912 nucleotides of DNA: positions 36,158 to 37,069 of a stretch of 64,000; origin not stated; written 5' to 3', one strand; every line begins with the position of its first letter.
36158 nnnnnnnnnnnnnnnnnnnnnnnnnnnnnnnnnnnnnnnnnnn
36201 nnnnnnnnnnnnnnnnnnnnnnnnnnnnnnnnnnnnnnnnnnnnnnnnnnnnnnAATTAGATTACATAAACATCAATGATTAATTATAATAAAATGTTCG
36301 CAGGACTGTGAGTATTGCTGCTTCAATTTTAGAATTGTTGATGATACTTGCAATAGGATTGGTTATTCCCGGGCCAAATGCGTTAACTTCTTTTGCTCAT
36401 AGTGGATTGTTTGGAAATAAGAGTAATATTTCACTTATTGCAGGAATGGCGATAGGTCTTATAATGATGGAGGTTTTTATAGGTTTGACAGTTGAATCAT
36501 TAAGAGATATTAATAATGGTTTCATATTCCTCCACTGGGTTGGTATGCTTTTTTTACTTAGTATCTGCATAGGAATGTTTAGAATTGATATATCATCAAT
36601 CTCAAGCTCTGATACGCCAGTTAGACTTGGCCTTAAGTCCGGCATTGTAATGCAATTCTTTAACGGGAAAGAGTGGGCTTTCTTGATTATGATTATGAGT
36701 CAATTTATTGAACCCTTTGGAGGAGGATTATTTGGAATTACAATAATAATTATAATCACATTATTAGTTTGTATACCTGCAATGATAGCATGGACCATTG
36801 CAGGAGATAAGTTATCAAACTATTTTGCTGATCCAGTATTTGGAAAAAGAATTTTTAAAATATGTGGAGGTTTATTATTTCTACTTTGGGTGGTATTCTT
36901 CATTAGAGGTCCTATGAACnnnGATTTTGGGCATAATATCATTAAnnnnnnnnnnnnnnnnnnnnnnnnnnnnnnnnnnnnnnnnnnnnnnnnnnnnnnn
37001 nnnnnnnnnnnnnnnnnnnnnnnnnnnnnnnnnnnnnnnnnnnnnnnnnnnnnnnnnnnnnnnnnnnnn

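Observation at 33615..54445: The soluble coiled-coil protein and the tail of the giant surface protein end in the same module, a possible surface-to-cytoplasm linkage system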

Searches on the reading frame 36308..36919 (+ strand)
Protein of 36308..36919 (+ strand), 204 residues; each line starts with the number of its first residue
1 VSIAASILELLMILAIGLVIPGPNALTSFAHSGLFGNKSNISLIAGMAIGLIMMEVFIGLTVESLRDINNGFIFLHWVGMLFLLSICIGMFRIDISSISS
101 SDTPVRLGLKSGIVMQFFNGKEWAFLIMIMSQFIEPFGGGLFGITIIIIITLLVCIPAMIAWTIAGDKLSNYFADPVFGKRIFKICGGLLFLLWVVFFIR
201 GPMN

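Call 5: search_protein_families(library=pfam, proteins=[window:36308-36919:+], max_evalue=0.1)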
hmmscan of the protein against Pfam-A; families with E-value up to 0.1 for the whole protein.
window:36308-36919:+ (204 aa): 0 families

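Call 11: search_protein_families(library=ncbifam, proteins=[window:36308-36919:+], max_evalue=10)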
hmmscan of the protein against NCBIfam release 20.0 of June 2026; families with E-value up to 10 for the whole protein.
window:36308-36919:+ (204 aa): 4 families
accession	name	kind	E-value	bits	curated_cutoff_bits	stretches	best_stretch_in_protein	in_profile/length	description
NF007812.0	PRK10520.1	equivalog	4.2e-12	46.1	209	1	16-193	15-196/206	homoserine/homoserine lactone efflux protein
TIGR00949.1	2A76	subfamily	1.9e-09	37.5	183.95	1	20-191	1-179/185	homoserine/threonine efflux transporter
NF007653.0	PRK10323.1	equivalog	8.8e-09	35.3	193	1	16-189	15-185/195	cysteine/O-acetylserine transporter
TIGR01410.1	tatB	equivalog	1.1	9.9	56.5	1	8-26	6-24/80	Sec-independent protein translocase protein TatB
